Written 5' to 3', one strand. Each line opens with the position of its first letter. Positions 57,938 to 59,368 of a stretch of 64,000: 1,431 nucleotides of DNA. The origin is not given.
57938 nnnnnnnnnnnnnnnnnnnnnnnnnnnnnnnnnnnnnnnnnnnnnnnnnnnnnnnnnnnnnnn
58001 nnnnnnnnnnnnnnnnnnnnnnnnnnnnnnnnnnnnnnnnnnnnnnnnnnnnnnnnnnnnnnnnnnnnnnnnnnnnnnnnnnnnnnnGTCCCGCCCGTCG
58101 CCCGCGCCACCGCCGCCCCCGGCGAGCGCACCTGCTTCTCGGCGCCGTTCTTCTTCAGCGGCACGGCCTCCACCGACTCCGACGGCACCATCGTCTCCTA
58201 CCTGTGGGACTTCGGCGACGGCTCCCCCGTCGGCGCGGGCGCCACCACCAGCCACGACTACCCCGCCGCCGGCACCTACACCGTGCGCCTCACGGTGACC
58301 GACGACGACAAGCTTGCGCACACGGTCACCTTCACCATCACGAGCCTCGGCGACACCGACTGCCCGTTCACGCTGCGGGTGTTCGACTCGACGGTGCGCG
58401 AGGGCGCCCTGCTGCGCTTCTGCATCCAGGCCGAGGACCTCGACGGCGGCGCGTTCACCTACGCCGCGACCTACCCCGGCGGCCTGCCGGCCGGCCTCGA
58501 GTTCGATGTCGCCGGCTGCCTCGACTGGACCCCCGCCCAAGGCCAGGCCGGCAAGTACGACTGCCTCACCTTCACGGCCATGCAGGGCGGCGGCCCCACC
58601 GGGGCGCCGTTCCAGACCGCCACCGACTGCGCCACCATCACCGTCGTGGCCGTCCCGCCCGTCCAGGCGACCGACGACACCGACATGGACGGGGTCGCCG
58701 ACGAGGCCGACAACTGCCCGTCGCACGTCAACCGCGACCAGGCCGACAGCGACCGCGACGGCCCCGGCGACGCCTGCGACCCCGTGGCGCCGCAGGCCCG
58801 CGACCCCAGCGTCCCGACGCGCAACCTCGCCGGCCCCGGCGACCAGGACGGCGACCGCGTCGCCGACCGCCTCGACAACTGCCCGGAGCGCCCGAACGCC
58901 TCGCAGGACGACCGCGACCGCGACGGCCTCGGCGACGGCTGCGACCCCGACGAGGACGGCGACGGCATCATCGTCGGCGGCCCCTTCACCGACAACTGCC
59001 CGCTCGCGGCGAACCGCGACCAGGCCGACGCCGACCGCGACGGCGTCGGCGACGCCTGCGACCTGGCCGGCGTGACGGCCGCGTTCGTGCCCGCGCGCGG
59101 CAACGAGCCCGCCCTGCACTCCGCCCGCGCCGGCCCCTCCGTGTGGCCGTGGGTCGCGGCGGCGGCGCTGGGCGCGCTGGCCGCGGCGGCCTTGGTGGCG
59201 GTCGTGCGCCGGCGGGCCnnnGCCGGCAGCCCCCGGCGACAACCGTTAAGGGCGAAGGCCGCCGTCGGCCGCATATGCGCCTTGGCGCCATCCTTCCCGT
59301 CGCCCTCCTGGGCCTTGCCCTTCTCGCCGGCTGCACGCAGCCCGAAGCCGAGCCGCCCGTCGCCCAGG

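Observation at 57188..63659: Surface-protein pair bracketing an S15-family peptidase lipoprotein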

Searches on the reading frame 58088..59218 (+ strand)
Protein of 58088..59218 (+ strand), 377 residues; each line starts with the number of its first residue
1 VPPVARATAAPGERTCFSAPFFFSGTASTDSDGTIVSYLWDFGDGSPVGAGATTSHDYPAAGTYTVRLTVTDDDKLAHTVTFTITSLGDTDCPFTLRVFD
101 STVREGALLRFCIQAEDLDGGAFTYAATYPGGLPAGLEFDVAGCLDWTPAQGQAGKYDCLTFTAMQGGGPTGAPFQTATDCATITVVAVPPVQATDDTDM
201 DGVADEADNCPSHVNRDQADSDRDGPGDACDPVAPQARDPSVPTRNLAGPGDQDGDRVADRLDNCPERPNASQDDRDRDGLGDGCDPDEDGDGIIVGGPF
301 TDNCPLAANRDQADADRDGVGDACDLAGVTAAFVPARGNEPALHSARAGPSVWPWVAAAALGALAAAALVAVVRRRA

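Call 63: search_solved_structures(query=window:58088-59218:+, max_evalue=0.001)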
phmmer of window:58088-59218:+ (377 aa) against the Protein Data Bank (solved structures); distinct sequences matched with E-value up to 0.001: 17.
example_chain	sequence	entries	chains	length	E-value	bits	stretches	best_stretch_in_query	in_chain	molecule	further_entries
3fby_A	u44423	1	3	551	9.1e-34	120.3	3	261-325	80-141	Cartilage oligomeric matrix protein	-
2rhp_A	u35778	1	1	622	1.1e-28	103.6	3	263-325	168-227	Thrombospondin-2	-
1yo8_A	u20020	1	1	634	1.3e-28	103.3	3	263-325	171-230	thrombospondin-2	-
9lrk_A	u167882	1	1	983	5.3e-19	71.6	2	22-93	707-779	Collagenase ColH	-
9lqj_A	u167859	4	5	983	5.3e-19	71.6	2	22-93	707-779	Collagenase ColH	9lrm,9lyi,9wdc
4jrw_A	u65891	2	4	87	2.3e-13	53.1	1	3-85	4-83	Collagenase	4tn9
4aqo_A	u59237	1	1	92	3.2e-13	52.6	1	3-84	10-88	COLLAGENASE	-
2y72_A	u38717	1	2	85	6.6e-13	51.6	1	20-84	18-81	COLLAGENASE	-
1ux6_A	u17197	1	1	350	1.3e-12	50.7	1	207-324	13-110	THROMBOSPONDIN-1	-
2y3u_A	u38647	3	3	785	1.5e-11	47.1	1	16-84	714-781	COLLAGENASE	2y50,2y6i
4l9d_A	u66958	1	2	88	4.6e-11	45.5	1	23-79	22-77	Protease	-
4u6t_A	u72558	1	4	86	4.9e-11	45.4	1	22-83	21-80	ColH protein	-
4u7k_A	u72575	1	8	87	5e-11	45.4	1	22-83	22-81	ColH protein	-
6aem_A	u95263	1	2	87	2e-09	40.1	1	27-83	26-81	PKD domain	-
4jgu_A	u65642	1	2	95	9.8e-09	37.8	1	21-75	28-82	ColH protein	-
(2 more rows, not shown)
